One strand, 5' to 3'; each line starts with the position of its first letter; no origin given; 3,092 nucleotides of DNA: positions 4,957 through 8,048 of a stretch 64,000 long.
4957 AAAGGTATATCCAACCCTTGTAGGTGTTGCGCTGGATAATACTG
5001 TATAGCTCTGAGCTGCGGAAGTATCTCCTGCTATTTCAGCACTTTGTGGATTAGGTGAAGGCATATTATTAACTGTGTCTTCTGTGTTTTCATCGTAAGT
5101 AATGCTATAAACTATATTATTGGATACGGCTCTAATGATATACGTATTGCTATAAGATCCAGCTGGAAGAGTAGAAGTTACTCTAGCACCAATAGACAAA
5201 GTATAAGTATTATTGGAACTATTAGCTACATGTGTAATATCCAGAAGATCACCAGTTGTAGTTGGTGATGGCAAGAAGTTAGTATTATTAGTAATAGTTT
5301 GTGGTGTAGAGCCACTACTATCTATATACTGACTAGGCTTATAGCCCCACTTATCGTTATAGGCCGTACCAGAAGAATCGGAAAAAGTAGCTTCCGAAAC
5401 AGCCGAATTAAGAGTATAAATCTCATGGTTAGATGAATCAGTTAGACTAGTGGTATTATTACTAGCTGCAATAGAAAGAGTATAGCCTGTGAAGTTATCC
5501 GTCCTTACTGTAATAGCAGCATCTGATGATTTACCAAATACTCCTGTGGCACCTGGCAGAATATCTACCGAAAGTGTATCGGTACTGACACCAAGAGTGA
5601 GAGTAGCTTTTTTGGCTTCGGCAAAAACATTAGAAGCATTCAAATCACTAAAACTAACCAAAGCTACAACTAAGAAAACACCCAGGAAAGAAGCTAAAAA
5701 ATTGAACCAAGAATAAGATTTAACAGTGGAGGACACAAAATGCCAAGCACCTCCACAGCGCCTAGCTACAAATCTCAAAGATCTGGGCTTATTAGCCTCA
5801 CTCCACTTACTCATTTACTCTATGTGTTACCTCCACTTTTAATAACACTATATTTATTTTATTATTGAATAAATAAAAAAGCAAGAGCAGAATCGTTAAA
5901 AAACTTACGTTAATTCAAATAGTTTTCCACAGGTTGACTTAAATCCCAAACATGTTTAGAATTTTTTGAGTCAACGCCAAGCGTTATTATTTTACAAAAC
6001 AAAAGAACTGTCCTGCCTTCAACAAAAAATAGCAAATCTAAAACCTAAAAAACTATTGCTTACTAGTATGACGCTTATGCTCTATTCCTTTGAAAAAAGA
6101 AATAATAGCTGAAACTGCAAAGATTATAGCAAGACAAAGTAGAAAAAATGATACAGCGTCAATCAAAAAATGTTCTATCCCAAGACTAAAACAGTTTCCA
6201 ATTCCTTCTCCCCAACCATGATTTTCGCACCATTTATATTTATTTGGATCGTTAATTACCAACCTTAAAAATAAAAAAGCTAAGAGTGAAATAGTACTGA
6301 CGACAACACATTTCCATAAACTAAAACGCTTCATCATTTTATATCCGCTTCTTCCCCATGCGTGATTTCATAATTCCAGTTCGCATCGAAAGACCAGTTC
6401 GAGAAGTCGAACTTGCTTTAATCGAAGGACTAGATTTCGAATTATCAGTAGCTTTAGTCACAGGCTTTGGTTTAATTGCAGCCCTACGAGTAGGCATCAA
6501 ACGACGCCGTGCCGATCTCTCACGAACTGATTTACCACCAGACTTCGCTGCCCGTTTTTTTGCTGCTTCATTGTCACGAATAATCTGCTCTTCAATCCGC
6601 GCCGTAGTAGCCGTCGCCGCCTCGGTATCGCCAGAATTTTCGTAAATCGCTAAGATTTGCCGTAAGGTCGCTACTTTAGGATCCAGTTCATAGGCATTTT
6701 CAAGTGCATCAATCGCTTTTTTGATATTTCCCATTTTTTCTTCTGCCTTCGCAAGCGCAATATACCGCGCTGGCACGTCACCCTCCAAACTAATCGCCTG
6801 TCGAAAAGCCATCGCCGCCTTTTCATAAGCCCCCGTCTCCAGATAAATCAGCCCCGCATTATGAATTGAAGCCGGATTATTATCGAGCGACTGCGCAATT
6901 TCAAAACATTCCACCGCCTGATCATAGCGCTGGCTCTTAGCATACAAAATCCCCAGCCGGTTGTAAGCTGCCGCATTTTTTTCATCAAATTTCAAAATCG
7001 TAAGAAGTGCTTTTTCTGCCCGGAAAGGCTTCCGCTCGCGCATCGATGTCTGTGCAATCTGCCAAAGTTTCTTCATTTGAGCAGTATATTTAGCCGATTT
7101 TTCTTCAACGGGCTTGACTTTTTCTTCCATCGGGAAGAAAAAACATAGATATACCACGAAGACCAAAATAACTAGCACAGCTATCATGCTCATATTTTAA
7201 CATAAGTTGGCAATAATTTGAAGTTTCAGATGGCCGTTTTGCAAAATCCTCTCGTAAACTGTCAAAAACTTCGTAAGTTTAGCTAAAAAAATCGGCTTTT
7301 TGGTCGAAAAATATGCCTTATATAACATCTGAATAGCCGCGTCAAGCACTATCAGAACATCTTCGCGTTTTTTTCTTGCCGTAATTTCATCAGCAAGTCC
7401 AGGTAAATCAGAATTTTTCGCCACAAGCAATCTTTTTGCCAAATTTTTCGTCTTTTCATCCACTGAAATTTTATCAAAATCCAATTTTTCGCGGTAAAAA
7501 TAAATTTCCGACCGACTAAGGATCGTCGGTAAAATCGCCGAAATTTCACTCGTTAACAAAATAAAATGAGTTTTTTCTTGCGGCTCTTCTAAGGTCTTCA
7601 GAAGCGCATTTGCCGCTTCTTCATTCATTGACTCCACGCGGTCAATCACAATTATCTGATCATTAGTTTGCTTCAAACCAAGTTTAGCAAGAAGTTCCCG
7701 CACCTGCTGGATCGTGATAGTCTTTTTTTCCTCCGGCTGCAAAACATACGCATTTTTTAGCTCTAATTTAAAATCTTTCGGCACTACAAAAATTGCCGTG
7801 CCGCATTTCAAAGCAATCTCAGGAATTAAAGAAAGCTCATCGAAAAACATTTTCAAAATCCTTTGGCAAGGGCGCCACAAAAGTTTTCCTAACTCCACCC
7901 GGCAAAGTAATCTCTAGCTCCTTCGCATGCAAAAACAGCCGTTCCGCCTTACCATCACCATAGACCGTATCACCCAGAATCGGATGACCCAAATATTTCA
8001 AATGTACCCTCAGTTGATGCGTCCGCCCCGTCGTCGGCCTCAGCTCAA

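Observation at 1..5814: Gene of at least 1938 codons for a mosaic Listeria-Bacteroides-repeat surface protein, invisible in the supplied ORF track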

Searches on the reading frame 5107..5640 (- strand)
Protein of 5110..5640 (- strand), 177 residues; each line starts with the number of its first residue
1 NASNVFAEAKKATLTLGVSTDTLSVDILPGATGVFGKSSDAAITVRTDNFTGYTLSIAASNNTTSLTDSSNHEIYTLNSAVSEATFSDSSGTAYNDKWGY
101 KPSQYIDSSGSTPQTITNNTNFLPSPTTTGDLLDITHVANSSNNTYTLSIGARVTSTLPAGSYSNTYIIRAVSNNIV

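Call 35: search_protein_families(library=pfam, proteins=[window:5110-5640:-], max_evalue=1)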
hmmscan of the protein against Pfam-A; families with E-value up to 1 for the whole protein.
window:5110-5640:- (177 aa): 0 families

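Call 52: search_protein_representatives(alignment_id=A2)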
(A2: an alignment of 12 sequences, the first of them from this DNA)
Query: 12 sequences, 160 profile positions. Proteins with E-value up to 0.001 (for the whole library): 2347; up to 1e-10: 1066; up to 1e-30: 396. The best 150 are listed.
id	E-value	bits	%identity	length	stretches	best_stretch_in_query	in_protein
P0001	3.9e-58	212.2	-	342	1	2-160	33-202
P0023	8.0e-56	204.6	-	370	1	1-160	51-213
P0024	9.7e-55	201.1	-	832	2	5-160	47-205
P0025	1.4e-54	200.6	-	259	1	2-160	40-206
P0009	8.8e-53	194.7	-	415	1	2-160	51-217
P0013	2.6e-52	193.2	-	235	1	2-160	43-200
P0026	3.4e-52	192.8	-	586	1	2-160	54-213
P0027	4.2e-52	192.5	-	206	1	1-157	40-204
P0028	1.1e-51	191.2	-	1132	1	2-160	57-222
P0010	2.4e-51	190.1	-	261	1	2-160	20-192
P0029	2.8e-51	189.8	-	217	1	1-160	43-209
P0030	4.3e-51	189.2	-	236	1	2-160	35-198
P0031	1.2e-50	187.8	-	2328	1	2-160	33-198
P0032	1.3e-50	187.7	-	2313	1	2-160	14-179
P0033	2.6e-50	186.7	-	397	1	2-160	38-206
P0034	3.6e-50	186.3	-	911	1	2-160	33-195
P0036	7.3e-50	185.3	-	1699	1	1-160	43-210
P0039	2.2e-49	183.7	-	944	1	2-158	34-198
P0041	4.9e-49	182.6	-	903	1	2-160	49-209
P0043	3.9e-48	179.6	-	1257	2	2-160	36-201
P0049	5.4e-47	175.9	-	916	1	2-160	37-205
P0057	3.7e-46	173.2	-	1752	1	2-160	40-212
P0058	3.7e-46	173.2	-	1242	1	3-160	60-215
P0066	4.4e-45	169.7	-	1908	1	2-160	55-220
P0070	8.4e-45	168.8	-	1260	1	2-160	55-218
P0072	9.0e-45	168.7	-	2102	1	2-160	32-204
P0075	1.7e-44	167.9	-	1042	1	2-160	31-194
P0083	5.4e-44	166.2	-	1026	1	2-160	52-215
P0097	6.5e-43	162.7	-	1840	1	2-160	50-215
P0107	1.6e-42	161.4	-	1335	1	3-160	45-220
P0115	3.9e-42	160.2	-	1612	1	2-160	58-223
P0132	3.7e-41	157.0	-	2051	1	1-160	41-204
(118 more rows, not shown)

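Call 57: search_protein_families(library=pfam, alignment_id=A5, max_evalue=0.001)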
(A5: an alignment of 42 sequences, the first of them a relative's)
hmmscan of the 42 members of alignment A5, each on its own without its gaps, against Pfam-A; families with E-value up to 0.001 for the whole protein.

A. member 1, P0024 (832 aa): 1 family
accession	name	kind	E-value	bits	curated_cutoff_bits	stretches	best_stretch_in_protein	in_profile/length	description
PF09479.16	Flg_new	-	2.7e-12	47.1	27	2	205-257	1-46/65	Listeria-Bacteroides repeat domain (List_Bact_rpt)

B. families by the number of members that match (of 42 scanned): 15 families
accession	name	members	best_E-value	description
PF09479.16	Flg_new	34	1.3e-54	Listeria-Bacteroides repeat domain (List_Bact_rpt)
PF09603.15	Fib_succ_major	22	4.5e-32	Fibrobacter succinogenes major domain (Fib_succ_major)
PF02368.24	Big_2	8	1.8e-17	Bacterial Ig-like domain (group 2)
PF07603.17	Lcl_C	8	2.7e-14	Lcl C-terminal domain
PF13350.11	Y_phosphatase3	5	4.6e-20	Tyrosine phosphatase family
PF18998.6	Flg_new_2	5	4.3e-11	Divergent InlB B-repeat domain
PF22963.3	Ig_NUP210_3rd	2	8.2e-07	NUP210 Ig-like domain 3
PF21461.3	HL_N-beta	2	9.8e-07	Hyaluronate lyase, N-terminal beta-sheet domain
PF22359.2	Big-like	2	1.6e-06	Bacterial Ig-like domain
PF00782.25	DSPc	2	2.4e-05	Dual specificity phosphatase, catalytic domain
PF03382.20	DUF285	1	7.7e-54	Mycoplasma protein of unknown function, DUF285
PF12810.13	ALK_LTK_GRD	1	7.5e-49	ALK/LTK, Glycine-rich domain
PF22149.1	Tt1219-like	1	3.2e-05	Type IV pilin Tt1219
PF03162.18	Y_phosphatase2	1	0.00078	Tyrosine phosphatase family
PF22784.1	PTP-SAK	1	0.00082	Swiss Army Knife protein, DSP-PTPase phosphatase domain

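Call 58: list_cluster_members(proteins=[P0024, P0028, P0031, P0036, P0043, P0057, P0066, P0072, P0097, P0132])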
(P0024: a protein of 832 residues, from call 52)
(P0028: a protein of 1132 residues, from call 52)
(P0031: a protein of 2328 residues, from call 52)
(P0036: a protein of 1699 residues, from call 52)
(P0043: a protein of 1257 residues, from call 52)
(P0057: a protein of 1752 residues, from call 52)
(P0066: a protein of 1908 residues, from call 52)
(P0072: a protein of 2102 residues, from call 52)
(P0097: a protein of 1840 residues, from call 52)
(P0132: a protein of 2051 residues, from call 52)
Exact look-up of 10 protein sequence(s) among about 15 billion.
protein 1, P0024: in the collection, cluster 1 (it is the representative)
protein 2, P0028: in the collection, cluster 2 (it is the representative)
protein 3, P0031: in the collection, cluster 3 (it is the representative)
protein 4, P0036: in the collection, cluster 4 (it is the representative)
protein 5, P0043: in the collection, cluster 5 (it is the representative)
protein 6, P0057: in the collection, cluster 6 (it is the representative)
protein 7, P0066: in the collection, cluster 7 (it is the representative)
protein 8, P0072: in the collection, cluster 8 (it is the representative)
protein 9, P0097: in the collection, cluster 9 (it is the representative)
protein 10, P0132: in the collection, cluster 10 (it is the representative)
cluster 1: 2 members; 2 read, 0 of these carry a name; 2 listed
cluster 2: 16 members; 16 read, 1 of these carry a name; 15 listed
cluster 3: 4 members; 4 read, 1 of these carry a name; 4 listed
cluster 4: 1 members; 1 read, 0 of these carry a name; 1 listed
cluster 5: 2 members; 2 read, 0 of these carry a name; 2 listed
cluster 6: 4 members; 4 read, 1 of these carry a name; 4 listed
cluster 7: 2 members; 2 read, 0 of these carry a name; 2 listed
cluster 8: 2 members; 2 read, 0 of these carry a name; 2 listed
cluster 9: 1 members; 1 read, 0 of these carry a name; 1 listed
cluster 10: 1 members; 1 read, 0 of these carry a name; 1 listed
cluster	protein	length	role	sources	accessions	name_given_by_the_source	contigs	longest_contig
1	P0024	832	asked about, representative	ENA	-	-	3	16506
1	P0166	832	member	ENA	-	-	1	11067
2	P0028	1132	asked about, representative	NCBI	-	-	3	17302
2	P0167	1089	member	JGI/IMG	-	hypothetical protein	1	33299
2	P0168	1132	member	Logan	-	-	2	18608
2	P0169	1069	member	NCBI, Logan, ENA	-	-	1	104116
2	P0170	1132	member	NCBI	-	-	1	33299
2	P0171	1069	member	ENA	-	-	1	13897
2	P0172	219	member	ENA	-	-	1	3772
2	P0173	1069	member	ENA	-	-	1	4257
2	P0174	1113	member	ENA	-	-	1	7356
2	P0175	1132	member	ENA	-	-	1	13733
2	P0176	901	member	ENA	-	-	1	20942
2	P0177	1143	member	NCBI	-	-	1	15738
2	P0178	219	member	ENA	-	-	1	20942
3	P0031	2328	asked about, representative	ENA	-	-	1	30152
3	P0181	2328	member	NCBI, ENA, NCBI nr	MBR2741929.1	InlB B-repeat-containing protein [Candidatus Saccharibacteria bacterium]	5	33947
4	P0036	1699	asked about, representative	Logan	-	-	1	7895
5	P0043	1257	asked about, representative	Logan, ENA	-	-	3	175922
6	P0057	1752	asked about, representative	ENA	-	-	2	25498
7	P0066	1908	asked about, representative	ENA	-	-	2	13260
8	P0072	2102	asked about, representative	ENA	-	-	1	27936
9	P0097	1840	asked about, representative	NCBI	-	-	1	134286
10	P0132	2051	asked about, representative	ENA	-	-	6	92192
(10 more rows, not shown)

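Call 75: search_solved_structures(query=A2, max_evalue=10)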
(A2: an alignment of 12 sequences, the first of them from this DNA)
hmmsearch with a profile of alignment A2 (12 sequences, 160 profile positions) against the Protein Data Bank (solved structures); distinct sequences matched with E-value up to 10: 1.
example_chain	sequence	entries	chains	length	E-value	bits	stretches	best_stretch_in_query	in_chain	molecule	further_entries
8phq_AO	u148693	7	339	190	0.99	12.5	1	31-80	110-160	Decorator protein P05 | DUF228 domain-containing protein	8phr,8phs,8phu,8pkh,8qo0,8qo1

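Call 79: list_cluster_members(proteins=[P0034, P0039, P0041, P0049, P0058, P0070, P0075, P0083, P0107, P0115])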
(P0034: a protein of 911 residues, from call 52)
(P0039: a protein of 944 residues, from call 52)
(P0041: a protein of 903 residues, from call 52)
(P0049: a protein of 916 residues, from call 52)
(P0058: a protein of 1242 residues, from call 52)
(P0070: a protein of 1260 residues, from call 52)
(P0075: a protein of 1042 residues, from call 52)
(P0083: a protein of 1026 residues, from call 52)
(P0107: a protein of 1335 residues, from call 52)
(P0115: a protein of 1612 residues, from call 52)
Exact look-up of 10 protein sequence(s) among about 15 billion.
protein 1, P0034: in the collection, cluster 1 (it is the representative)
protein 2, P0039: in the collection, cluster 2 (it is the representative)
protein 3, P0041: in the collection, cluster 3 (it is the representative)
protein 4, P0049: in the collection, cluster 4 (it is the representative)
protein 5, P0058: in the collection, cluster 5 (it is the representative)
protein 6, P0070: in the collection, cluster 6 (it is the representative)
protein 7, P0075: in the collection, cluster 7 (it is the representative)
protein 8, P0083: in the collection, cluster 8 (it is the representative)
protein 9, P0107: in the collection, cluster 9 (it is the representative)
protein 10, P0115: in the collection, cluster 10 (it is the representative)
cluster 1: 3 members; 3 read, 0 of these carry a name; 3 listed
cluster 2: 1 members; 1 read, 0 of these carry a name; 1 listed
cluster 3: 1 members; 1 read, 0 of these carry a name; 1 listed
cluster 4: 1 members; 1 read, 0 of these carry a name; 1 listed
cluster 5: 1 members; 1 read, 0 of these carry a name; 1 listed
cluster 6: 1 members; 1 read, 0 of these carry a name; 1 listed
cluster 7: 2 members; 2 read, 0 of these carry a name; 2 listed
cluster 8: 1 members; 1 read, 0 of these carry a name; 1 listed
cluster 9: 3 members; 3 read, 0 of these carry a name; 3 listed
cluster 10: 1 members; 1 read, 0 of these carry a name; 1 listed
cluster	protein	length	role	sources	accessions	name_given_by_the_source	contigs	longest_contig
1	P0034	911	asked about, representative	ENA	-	-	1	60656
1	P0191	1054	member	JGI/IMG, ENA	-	-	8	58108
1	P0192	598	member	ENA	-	-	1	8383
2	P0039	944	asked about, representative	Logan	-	-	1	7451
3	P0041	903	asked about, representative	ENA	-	-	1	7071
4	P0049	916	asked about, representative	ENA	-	-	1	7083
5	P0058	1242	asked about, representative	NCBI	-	-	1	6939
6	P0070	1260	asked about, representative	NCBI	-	-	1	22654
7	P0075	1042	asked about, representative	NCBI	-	-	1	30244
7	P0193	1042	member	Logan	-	-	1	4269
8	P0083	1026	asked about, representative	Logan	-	-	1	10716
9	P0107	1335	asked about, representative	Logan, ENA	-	-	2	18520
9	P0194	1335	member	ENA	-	-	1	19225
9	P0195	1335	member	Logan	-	-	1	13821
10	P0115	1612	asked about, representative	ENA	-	-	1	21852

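Call 84: search_protein_families(library=ncbifam, proteins=[P0181], max_evalue=10)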
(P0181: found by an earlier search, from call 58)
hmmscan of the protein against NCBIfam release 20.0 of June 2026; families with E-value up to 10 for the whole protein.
P0181 (2328 aa): 1 family
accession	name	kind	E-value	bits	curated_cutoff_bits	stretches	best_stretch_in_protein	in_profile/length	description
TIGR02543.1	List_Bact_rpt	repeat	1.5e-10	41.2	20.95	6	1797-1831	2-41/44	TIGR02543 family repeat protein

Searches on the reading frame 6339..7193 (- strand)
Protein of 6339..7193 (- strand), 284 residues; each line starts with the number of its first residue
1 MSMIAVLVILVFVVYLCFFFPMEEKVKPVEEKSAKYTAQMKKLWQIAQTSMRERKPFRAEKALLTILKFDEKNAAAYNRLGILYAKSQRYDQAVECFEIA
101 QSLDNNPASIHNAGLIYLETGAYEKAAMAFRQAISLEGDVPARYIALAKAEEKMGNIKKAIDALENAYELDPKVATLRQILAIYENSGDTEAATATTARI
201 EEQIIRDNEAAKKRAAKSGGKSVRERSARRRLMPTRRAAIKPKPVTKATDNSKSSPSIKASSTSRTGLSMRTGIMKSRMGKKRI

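Call 6: search_protein_families(library=pfam, proteins=[window:6339-7193:-], max_evalue=0.01)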
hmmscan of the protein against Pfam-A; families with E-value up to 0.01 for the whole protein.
window:6339-7193:- (284 aa): 17 families
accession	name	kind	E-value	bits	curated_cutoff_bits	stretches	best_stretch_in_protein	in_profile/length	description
PF07719.23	TPR_2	-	9e-17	60.2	27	2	74-106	1-33/34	Tetratricopeptide repeat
PF00515.34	TPR_1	-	1.4e-16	59.9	27.8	2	74-105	1-32/34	Tetratricopeptide repeat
PF13181.12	TPR_8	-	3.9e-16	58.2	25.7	3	74-106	1-33/34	Tetratricopeptide repeat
PF13414.12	TPR_11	-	1.3e-10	41.2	26.8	1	114-155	1-42/42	TPR repeat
PF13424.12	TPR_12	-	1.7e-10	41.3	30.1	1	74-135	3-73/77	Tetratricopeptide repeat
PF13428.12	TPR_14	-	2.8e-10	40.3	23.5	1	142-182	2-42/44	Tetratricopeptide repeat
PF14559.12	TPR_19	-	3.5e-09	37.3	25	2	118-174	2-58/68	Tetratricopeptide repeat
PF13432.12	TPR_16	-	5.6e-09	36.7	32.7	1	51-104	8-59/65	Tetratricopeptide repeat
PF13371.12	TPR_9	-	1.9e-08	34.6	35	1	81-143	2-65/73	Tetratricopeptide repeat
PF13176.12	TPR_7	-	3.8e-08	33.2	27.9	0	76-104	1-31/36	Tetratricopeptide repeat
PF12895.13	ANAPC3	-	6.2e-08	33.3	27.2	1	88-167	3-82/82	Anaphase-promoting complex, cyclosome, subunit 3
PF23914.1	TPR_CcmH_CycH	-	1.6e-07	31.7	42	1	125-192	34-105/158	Cytochrome c-type biogenesis protein H TPR domain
PF13431.12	TPR_17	-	4.1e-07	30.2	24.4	1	63-94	2-33/34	Tetratricopeptide repeat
PF25063.1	ARM_TT21_C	-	2.3e-05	24.8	35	1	39-106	93-161/209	Tetratricopeptide repeat protein 21 C-terminal ARM domain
PF13174.12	TPR_6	-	6.1e-05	23.8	26.3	0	147-172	6-31/33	Tetratricopeptide repeat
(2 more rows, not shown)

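Call 18: find_encoding_contigs(protein=window:6339-7193:-, flank=10000, max_places=6)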
Protein window:6339-7193:- (284 aa): 2 contigs read that carry it; 1 place shown.
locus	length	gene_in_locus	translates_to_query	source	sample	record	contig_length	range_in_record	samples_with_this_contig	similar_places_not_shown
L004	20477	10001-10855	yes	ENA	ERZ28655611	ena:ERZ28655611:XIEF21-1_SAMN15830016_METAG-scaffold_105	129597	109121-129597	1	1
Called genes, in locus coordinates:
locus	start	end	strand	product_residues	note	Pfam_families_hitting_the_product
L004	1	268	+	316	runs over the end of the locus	PF26169:HHH_XRCC3_RpoA (faint), PF01193:RNA_pol_L, PF01000:RNA_pol_A_bac, PF03118:RNA_pol_A_CTD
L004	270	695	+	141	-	PF01196:Ribosomal_L17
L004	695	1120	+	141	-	PF00572:Ribosomal_L13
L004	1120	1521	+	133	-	PF00380:Ribosomal_S9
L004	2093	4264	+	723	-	PF00270:DEAD, PF04851:ResIII, PF18766:SWI2_SNF2, PF00271:Helicase_C, PF18780:HNH_repeat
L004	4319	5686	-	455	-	PF00464:SHMT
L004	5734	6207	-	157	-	PF00186:DHFR_1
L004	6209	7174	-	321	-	PF00303:Thymidylat_synt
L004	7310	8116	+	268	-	-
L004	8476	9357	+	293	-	PF01479:S4, PF00849:PseudoU_synth_2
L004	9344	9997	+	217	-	PF13177:DNA_pol3_delta2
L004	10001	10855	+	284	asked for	PF25063:ARM_TT21_C (faint), PF23914:TPR_CcmH_CycH (faint), PF13181:TPR_8 (faint), PF13428:TPR_14 (faint), PF00515:TPR_1 (weak), PF07719:TPR_2 (weak), PF13424:TPR_12 (weak), PF12895:ANAPC3, +6 more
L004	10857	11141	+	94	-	-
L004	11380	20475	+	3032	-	?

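Call 35: search_protein_families(library=pfam, proteins=[L004:17983-18309:+], max_evalue=1)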
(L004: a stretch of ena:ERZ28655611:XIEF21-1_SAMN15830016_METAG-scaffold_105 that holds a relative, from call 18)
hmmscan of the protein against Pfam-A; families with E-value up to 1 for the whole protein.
L004:17983-18309:+ (109 aa): 0 families

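Call 61: find_homologous_proteins(query=L004:17983-18309:+)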
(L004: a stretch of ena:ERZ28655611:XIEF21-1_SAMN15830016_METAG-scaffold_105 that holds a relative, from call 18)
Query L004:17983-18309:+ (109 aa): 1 proteins with E <= 0.001 among 6 candidates.
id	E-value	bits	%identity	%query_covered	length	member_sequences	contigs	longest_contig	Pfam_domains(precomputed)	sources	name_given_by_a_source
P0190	8.9e-6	44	87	28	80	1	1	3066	-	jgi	-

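Call 62: find_encoding_contigs(protein=P0190, flank=5000)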
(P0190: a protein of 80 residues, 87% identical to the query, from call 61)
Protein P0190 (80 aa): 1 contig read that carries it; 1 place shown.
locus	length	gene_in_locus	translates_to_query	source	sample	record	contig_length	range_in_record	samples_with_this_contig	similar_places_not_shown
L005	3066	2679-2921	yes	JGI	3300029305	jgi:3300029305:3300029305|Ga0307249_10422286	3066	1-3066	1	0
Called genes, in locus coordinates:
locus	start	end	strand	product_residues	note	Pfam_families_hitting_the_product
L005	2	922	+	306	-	?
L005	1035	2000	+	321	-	-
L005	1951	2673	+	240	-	-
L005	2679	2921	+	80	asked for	-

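Call 85: find_related_loci(query=L004:19000-20475:+, collection=metagenome_contigs, flank=10000)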
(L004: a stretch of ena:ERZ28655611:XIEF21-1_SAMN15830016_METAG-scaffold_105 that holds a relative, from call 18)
Query L004:19000-20475:+ (492 aa) in metagenome_contigs; peptide patterns used: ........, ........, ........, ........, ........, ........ (x = any residue, [..] = any of these).
114 stretches matched a pattern; 19 encode a relative of the query (tblastn E <= 1e-3); 18 distinct loci.
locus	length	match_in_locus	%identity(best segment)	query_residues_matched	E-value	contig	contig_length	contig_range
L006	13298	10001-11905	53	109-492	8e-87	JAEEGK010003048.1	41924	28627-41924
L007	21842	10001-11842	40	1-464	3e-77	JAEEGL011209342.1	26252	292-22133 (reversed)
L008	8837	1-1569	62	1-483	9e-77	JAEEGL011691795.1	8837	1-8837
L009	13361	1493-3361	45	109-483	2e-56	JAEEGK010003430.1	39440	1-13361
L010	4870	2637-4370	43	182-483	9e-55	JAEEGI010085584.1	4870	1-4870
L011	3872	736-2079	46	1-474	1e-46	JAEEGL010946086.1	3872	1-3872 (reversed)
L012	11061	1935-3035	45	1-474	1e-44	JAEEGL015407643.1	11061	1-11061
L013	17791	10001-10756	44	1-474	2e-40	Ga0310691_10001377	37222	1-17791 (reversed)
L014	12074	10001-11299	34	1-463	1e-38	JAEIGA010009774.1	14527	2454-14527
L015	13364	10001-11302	46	2-478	8e-30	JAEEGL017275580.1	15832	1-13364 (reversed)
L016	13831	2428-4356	40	1-465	1e-28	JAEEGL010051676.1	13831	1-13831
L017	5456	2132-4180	39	34-461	9e-26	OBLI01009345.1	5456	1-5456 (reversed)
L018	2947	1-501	44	1-462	8e-26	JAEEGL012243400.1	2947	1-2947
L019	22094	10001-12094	37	34-473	8e-24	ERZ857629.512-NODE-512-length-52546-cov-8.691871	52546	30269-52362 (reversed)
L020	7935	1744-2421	44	59-471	1e-20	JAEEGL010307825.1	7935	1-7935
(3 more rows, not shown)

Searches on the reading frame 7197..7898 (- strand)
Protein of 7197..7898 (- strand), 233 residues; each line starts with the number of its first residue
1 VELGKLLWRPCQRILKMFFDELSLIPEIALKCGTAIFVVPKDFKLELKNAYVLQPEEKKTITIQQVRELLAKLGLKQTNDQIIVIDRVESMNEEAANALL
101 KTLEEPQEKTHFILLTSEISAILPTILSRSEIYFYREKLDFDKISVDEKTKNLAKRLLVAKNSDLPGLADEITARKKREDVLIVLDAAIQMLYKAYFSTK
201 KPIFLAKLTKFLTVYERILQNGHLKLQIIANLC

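Call 6: search_protein_families(library=pfam, proteins=[window:7197-7898:-], max_evalue=0.01)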
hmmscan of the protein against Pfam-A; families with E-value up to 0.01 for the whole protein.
window:7197-7898:- (233 aa): 3 families
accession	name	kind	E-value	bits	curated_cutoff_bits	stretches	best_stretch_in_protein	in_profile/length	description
PF13177.12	DNA_pol3_delta2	-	1.6e-23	83.9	27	1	49-132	70-154/161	DNA polymerase III, delta subunit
PF21484.3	Chp1-like_PIN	-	0.0027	18.1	27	0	23-109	21-108/148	Chromo domain-containing protein 1-like, PIN domain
PF25199.1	nSTAND_NTPase5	-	0.0099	16.2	34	0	50-114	71-130/145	Novel STAND NTPase 5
